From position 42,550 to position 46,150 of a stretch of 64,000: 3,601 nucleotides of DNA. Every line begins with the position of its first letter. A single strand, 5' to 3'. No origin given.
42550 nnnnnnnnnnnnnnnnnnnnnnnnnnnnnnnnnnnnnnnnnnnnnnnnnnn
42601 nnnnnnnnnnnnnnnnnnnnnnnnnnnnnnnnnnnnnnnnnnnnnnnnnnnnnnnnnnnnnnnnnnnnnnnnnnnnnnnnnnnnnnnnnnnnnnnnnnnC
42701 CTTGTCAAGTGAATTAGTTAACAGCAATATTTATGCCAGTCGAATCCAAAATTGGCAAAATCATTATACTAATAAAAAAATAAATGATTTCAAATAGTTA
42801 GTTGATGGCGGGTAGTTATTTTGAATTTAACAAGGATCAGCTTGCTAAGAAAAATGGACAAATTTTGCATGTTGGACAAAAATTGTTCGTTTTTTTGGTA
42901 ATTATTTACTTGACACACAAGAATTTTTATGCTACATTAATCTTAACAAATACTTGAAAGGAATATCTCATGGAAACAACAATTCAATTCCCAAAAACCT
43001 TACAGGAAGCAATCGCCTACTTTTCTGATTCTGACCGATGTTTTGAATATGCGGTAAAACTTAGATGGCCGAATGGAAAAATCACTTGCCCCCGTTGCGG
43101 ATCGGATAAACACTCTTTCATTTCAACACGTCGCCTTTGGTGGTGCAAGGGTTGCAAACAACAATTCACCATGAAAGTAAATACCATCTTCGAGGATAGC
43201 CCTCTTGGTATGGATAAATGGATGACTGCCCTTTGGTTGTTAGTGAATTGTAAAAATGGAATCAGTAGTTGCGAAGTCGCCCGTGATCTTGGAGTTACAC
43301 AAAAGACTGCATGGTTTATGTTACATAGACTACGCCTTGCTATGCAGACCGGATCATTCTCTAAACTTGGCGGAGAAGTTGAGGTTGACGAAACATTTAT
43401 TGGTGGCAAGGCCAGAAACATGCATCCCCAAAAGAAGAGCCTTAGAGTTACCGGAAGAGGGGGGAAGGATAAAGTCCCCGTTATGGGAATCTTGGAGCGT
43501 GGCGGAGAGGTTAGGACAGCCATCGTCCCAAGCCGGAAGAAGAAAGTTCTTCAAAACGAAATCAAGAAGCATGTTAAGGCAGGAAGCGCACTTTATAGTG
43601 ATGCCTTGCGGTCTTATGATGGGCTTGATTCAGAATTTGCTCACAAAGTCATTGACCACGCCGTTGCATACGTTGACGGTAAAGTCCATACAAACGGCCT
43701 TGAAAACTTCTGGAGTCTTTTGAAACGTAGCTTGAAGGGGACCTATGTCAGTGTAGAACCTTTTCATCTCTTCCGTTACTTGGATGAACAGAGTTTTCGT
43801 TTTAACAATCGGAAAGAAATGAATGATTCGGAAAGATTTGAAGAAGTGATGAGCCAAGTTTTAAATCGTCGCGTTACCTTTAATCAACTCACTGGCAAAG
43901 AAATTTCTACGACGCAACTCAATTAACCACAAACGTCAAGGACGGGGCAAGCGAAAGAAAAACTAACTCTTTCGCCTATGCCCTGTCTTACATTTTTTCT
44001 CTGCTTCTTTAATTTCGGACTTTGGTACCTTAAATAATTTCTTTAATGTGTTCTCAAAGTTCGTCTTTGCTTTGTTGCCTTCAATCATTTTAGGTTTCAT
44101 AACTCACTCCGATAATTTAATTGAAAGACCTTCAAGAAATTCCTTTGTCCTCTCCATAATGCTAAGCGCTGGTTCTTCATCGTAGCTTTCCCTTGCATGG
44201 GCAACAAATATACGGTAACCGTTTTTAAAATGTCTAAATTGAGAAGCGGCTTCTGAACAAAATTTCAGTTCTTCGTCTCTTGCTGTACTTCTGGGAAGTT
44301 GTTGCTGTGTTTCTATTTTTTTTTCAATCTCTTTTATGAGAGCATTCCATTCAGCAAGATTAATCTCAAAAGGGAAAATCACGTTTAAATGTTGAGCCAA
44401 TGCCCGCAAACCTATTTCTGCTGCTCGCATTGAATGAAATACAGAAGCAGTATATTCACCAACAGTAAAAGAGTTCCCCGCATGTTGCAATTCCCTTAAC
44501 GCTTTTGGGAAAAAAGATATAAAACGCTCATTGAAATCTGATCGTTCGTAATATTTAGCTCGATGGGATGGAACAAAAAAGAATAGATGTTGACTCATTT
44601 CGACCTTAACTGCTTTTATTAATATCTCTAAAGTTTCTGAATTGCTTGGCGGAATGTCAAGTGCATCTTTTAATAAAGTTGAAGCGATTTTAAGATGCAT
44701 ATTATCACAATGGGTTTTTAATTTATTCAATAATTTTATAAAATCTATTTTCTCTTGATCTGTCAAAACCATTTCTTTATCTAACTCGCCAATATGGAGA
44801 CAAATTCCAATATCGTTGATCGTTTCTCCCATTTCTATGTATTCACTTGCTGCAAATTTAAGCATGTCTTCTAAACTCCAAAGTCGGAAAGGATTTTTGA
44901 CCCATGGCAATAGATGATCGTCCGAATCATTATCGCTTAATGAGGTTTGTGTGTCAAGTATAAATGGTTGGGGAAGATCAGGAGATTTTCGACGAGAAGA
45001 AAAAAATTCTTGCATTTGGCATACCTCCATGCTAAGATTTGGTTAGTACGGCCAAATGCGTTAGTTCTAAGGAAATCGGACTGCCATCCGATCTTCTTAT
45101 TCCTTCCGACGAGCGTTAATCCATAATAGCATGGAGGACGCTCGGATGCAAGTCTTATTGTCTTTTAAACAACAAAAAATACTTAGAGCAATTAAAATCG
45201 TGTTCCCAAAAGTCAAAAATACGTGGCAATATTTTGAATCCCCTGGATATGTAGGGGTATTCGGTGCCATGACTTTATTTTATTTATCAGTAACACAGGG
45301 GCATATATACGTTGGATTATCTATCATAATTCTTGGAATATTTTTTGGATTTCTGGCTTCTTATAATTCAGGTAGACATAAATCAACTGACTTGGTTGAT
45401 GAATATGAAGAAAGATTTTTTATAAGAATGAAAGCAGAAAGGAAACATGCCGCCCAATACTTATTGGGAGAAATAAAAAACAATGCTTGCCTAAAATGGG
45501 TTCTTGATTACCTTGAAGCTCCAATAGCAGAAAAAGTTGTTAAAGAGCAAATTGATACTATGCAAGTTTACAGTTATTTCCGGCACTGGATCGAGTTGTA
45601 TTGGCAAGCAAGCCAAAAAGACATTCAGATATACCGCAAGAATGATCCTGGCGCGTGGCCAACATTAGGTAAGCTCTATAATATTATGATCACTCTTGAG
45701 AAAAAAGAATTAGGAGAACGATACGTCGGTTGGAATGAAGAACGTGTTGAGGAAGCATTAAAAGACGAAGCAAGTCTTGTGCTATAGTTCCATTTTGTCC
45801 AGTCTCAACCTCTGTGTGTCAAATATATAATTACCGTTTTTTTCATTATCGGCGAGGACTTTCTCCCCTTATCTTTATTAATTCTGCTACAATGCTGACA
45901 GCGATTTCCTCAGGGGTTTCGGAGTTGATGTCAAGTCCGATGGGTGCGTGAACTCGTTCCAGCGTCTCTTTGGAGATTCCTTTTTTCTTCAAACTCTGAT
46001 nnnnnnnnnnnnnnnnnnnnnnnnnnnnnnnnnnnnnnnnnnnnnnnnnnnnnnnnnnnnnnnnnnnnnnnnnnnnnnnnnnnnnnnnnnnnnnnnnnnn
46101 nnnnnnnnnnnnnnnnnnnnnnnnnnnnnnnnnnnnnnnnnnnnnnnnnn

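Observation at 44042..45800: Low-GC two-gene islet (HEPN-like Rx4H protein + 2-TM membrane protein) inserted next to an IS1595 element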

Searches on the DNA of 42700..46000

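Call 91: search_rna_families(source=window, start=42700, end=46000, threshold=evalue, max_evalue=1)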
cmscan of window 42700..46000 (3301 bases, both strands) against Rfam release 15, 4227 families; matches with E-value up to 1: 0.
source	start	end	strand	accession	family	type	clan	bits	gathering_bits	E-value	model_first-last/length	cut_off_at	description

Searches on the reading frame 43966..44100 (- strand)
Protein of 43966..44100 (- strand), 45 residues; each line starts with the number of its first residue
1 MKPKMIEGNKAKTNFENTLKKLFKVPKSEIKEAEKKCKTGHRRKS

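Call 82: search_protein_families(library=pfam, proteins=[window:43966-44100:-], max_evalue=1)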
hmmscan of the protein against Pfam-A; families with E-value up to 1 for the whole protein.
seq(45 aa): 1 family
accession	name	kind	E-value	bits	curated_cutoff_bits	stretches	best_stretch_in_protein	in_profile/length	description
PF13719.11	Zn_ribbon_5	-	0.13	12.4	29.3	1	23-41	12-30/37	zinc-ribbon domain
